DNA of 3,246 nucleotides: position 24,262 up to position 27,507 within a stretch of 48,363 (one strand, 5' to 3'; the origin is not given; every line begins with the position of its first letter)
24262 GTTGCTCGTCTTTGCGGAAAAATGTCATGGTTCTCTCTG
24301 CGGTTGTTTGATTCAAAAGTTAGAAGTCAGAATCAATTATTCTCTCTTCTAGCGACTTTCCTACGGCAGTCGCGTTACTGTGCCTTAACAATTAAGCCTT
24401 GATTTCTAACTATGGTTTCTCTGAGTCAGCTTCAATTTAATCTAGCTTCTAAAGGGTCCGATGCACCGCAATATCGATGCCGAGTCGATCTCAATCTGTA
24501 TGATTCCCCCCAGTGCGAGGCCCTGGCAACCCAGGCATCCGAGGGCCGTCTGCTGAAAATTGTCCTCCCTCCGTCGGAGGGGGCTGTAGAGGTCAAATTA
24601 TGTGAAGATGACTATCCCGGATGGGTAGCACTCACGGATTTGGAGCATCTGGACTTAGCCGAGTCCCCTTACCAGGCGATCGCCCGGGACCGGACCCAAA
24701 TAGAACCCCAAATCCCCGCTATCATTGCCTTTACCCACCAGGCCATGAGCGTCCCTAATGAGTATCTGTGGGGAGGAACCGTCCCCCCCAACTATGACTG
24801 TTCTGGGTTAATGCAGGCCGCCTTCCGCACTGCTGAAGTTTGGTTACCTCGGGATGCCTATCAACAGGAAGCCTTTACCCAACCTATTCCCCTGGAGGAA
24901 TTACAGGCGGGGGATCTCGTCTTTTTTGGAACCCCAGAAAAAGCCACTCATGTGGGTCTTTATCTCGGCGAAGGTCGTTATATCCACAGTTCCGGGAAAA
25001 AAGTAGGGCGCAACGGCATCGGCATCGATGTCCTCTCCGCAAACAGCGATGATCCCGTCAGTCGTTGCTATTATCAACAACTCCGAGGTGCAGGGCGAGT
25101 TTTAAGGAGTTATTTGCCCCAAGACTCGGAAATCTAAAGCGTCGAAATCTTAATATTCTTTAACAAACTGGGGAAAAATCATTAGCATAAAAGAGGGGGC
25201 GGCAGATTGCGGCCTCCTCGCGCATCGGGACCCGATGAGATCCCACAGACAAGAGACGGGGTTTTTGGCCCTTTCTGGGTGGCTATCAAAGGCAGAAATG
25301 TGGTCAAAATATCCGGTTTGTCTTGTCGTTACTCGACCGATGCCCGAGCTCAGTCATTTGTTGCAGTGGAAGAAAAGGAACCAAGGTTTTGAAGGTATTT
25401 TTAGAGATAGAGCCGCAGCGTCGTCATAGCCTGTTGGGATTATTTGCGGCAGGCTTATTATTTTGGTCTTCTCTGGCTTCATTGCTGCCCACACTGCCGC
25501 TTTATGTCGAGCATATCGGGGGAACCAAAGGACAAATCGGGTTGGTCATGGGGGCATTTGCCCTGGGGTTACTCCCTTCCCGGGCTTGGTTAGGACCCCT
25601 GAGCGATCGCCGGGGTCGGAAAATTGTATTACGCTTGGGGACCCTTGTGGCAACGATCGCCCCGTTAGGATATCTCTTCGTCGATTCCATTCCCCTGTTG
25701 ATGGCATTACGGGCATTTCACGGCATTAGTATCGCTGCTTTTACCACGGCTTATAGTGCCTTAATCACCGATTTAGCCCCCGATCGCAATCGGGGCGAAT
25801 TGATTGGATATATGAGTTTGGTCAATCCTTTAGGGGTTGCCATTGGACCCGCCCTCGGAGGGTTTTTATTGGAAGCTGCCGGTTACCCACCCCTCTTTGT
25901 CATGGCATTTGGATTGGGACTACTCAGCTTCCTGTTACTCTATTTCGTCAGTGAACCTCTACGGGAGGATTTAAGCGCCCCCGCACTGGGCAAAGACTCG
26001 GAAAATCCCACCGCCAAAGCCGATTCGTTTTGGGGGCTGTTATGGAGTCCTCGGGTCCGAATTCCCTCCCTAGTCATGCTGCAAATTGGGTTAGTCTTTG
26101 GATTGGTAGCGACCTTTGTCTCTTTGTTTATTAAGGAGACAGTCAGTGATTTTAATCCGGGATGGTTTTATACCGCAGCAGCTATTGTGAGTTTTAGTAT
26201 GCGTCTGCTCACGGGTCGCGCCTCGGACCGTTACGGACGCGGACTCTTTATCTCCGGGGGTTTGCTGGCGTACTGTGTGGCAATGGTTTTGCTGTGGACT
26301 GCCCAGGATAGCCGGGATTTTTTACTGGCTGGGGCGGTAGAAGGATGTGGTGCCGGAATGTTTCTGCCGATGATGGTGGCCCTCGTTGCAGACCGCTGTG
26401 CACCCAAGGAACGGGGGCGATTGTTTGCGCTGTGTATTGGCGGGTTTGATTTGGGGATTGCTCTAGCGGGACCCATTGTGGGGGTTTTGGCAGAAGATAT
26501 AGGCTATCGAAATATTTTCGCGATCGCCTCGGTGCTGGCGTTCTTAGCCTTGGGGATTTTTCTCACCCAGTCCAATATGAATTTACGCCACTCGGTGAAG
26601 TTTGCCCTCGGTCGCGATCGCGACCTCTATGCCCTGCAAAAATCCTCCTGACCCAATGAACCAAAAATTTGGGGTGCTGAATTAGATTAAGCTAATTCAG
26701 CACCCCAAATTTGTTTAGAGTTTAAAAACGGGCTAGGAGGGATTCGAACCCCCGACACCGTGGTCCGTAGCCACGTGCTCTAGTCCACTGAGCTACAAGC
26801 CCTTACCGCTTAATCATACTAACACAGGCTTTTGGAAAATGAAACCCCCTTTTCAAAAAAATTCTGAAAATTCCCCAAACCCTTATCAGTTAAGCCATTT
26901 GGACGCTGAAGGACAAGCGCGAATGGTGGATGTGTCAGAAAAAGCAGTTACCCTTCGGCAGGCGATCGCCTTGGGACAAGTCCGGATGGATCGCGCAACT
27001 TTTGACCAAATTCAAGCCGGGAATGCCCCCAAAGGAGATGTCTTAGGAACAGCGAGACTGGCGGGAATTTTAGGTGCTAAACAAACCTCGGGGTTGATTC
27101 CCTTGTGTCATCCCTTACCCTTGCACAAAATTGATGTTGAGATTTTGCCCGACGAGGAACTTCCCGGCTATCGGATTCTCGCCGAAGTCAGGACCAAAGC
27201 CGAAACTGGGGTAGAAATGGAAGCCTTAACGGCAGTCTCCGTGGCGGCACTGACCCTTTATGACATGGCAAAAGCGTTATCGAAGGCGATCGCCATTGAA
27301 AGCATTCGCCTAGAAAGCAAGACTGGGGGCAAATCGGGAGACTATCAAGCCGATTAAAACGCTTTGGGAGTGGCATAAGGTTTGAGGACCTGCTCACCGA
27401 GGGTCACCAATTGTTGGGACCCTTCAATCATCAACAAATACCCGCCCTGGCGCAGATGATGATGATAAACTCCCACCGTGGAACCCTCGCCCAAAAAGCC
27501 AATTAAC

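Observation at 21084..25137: Compact cell-envelope cluster: two paralogous secreted beta-rich proteins, a class-A beta-lactamase-like hydrolase and an SH3b-NlpC/P60 peptidase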

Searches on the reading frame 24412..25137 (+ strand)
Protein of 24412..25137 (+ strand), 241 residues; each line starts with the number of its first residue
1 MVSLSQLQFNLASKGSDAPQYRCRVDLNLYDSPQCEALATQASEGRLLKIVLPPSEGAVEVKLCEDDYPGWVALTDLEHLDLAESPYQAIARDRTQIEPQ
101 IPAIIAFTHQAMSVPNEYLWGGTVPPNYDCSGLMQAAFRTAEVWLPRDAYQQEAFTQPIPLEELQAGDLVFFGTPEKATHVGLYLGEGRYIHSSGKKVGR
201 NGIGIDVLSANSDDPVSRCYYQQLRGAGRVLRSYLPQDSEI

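Call 4: search_protein_families(library=pfam, proteins=[window:24412-25137:+], max_evalue=0.1)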
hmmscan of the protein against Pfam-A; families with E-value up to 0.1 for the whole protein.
window:24412-25137:+ (241 aa): 3 families
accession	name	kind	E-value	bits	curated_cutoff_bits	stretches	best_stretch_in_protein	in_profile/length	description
PF00877.26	NLPC_P60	-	2.1e-27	95.6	23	1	117-199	3-87/105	NlpC/P60 family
PF18348.7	SH3_16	-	1.6e-15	57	25.8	1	29-77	1-49/49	Bacterial dipeptidyl-peptidase Sh3 domain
PF22262.2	DUF6950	-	0.038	14.5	27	0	152-193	76-116/134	Domain of unknown function (DUF6950)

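Call 5: search_protein_families(library=ncbifam, proteins=[window:24412-25137:+], max_evalue=0.1)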
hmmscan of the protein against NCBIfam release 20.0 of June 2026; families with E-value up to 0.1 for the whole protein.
window:24412-25137:+ (241 aa): 9 families
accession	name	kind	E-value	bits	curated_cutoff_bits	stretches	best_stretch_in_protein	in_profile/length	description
NF038345.1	wall_hydro_RipC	exception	1.1e-17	64.5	425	1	113-194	261-340/362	peptidoglycan hydrolase RipC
NF008096.1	PRK10838.1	equivalog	4.4e-14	52.7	186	1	118-196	83-162/189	bifunctional murein DD-endopeptidase/murein LD-carboxypeptidase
NF010495.0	PRK13914.1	equivalog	7.6e-14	51.5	647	1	103-196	368-459/481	invasion associated endopeptidase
NF033742.1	NlpC_p60_RipB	exception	4.6e-12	46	335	1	127-197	114-183/206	NlpC/P60 family peptidoglycan endopeptidase RipB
NF046048.1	NlpC_P60_DIP1281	equivalog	9e-12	44.6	517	1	128-198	498-569/587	DIP1281 family NlpC/P60 protein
NF033743.1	NlpC_inact_RipD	exception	8.9e-11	41.6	215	1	126-198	91-162/181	NlpC/P60 family peptidoglycan-binding protein RipD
NF033741.1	NlpC_p60_RipA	exception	1.4e-08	34.3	625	1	127-192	365-429/457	NlpC/P60 family peptidoglycan endopeptidase RipA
NF040678.1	EntFM_CwpFM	equivalog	5.2e-08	32.3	720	1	115-199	324-409/430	enterotoxin EntFM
NF006361.0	PRK08581.1-3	equivalog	0.021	13.2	839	1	151-193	237-280/652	amidase domain-containing protein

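Call 8: search_solved_structures(query=window:24412-25137:+, show_alignments=1)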
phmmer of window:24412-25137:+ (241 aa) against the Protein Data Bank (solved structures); distinct sequences matched with E-value up to 0.001: 40.
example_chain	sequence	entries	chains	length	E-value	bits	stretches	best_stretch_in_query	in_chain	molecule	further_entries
2hbw_A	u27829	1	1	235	2.6e-89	302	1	6-237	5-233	NLP/P60 protein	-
2evr_A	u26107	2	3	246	3e-88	298.5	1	19-237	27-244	COG0791: Cell wall-associated hydrolases (invasion-associated proteins)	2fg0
8v3w_H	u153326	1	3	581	5.8e-17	65.1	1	113-196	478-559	Hub-Hydrolase (CD1368)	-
8idc_E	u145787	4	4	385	1.8e-14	56.9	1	114-197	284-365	NlpC/P60 family protein | Probable endopeptidase MT2245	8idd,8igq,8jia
3npf_A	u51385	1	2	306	3.3e-14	56.1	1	82-195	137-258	putative dipeptidyl-peptidase VI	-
9ubf_A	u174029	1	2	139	5.3e-14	55.4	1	117-201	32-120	Cell wall hydrolase Tn916-like,CTn7-Orf16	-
3pvq_A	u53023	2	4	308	6.2e-14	55.2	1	92-196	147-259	Dipeptidyl-peptidase VI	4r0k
4hpe_A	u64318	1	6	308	4.7e-13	52.3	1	117-199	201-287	Putative cell wall hydrolase Tn916-like,CTn1-Orf17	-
4fdy_A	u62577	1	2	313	8.4e-13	51.5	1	117-200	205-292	Similar to lipoprotein, NLP/P60 family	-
8er5_A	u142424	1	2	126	1.8e-12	50.4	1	111-215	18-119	NlpC/P60 domain-containing protein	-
7cfl_A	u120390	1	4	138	4.1e-12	49.2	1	104-198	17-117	Putative cell wall hydrolase phosphatase-associated protein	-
2k1g_A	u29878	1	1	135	4.2e-12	49.2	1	118-196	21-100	Lipoprotein spr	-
8xud_I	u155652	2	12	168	7.9e-12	48.3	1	117-195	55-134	Murein DD-endopeptidase MepS/Murein LD-carboxypeptidase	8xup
3h41_A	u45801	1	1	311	2.2e-11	46.9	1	114-194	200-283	NLP/P60 family protein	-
6bim_A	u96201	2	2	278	5.8e-11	45.5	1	117-195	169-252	Clan CA, family C40, NlpC/P60 superfamily cysteine peptidase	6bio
6biq_A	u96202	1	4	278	8.4e-11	45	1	117-195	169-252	Clan CA, family C40, NlpC/P60 superfamily cysteine peptidase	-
6b8c_A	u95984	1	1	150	8.6e-11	44.9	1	103-194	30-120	NLP/P60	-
8ev4_A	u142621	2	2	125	2.8e-07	33.4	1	113-194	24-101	Clan CA, family C40, NlpC/P60 superfamily cysteine peptidase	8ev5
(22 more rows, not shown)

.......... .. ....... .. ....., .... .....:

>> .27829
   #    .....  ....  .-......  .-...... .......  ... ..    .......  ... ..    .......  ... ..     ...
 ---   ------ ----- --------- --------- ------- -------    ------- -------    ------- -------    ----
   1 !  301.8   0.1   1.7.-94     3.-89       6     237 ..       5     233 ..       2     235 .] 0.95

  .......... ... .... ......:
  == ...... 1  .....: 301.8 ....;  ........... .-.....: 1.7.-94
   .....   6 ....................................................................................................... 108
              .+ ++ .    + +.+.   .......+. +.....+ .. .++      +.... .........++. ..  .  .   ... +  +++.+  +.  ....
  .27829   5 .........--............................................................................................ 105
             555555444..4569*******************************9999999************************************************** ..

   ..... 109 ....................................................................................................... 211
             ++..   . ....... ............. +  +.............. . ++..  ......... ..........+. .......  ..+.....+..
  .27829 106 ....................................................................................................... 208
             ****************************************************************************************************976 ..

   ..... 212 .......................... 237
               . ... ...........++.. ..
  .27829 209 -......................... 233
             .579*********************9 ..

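Call 56: search_protein_families(library=padloc, proteins=[window:24412-25137:+], max_evalue=0.01)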
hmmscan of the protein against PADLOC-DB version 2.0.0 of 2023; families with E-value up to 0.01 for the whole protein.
window:24412-25137:+ (241 aa): 0 families

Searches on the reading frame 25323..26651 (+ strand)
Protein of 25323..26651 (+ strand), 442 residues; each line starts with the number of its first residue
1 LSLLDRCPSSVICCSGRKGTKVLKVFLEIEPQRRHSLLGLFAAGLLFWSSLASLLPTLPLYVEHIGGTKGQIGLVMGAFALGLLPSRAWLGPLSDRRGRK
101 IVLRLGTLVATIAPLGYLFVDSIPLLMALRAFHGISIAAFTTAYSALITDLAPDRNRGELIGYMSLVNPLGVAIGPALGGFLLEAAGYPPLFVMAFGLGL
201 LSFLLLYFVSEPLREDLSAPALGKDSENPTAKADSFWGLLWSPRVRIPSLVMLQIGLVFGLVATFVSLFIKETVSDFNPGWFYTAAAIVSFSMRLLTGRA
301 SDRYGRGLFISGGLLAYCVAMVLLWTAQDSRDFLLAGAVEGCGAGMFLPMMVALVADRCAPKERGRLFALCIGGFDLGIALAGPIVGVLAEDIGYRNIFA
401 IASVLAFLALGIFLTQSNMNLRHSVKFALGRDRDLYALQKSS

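Call 4: search_protein_families(library=pfam, proteins=[window:25323-26651:+], max_evalue=0.1)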
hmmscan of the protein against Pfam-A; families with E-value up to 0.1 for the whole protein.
window:25323-26651:+ (442 aa): 9 families
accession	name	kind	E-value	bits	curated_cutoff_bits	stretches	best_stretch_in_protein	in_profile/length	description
PF07690.21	MFS_1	-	6.1e-61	206.7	33.4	2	40-271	1-229/347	Major Facilitator Superfamily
PF12832.13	MFS_1_like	-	1.4e-19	70.9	25.2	1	45-399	9-371/373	MFS_1 like family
PF00083.30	Sugar_tr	-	3.5e-12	46.4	22.3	2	69-211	45-193/452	Sugar (and other) transporter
PF13347.12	MFS_2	-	7.1e-10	38.4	27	1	35-207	224-407/427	MFS/sugar transport protein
PF03209.21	PUCC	-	2.4e-06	27.3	21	1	125-186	90-151/401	PUCC protein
PF06779.20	MFS_4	-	4.2e-05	23.5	26.3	1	301-412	56-169/364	Uncharacterised MFS-type transporter YbfB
PF05977.19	MFS_3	-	0.00018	20.5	27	1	111-209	91-185/524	Transmembrane secretion effector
PF03092.22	BT1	-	0.0011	18.3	22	0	351-415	110-173/432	BT1 family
PF21001.2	YqiJ_N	-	0.033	14.8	23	0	227-289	48-109/116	Inner membrane protein YqiJ, N-terminal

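Call 5: search_protein_families(library=ncbifam, proteins=[window:25323-26651:+], max_evalue=0.1)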
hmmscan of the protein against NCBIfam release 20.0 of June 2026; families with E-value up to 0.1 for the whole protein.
window:25323-26651:+ (442 aa): 91 families (the best 25 are shown)
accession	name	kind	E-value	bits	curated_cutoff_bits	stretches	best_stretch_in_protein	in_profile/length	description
NF047574.1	opine_export_Sa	equivalog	4.9e-32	111.4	235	1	37-409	8-380/388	staphylopine family metallophore export MFS transporter CntE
TIGR00880.1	2_A_01_02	superfamily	2.8e-31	108.5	131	2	90-210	18-138/141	multidrug resistance protein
TIGR00895.1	2A0115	subfamily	3.6e-31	108.5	418.55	2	68-215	50-194/398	aromatic acid/H+ symport family MFS transporter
TIGR00900.1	2A0121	subfamily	1.7e-23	83.6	319.6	2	91-394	55-364/364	H+ Antiporter protein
NF009048.0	PRK12382.1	subfamily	1.7e-23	83.1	364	1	32-414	12-386/392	arabinose transporter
TIGR00710.1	efflux_Bcr_CflA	subfamily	2.4e-23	83.2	200.9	2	54-209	24-179/385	Bcr/CflA family efflux MFS transporter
NF008270.1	PRK11043.1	equivalog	1.7e-21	76.8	430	2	54-211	24-181/382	purine nucleoside transporter PunC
NF012174.0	tet_MFS_A_B_C_D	equivalog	3.8e-21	75.4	475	2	55-210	25-178/382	Tet(A)/Tet(B)/Tet(C) family tetracycline efflux MFS transporter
NF003477.0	PRK05122.1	subfamily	7.4e-21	74.3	374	3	252-417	229-391/404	MFS transporter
NF053813.1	MFS_TcaB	equivalog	1.9e-20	73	475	1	53-289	24-254/396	putative multidrug effflux MFS transporter TcaB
NF008586.0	PRK11551.1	equivalog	1.6e-19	70.2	410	2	279-418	52-194/406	3-(3-hydroxy-phenyl)propionate transporter MhpT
TIGR00899.1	2A0120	subfamily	1.7e-19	70.2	522.3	2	28-209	191-373/375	sugar efflux transporter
TIGR00893.1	2A0114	subfamily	1.1e-18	67.3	395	2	68-306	27-280/399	D-galactonate transporter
TIGR00881.1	2A0104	subfamily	1.4e-18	67.1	407.75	2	58-211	18-173/379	phosphoglycerate transporter protein PgtP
NF008314.0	PRK11102.1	equivalog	4.6e-18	65.6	303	2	50-214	25-190/396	Bcr/CflA family multidrug efflux MFS transporter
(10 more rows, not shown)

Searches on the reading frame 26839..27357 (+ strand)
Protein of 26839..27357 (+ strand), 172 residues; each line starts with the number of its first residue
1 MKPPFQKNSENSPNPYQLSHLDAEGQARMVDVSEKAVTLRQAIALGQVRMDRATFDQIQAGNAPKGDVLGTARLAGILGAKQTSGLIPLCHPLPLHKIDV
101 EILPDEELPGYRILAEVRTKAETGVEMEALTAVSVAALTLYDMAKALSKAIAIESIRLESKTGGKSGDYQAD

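Call 4: search_protein_families(library=pfam, proteins=[window:26839-27357:+], max_evalue=0.1)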
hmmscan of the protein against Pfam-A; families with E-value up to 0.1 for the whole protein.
window:26839-27357:+ (172 aa): 1 family
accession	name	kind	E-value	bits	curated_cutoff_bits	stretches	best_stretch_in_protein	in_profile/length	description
PF01967.27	MoaC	-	2.4e-54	183.5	27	1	29-164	1-136/136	MoaC family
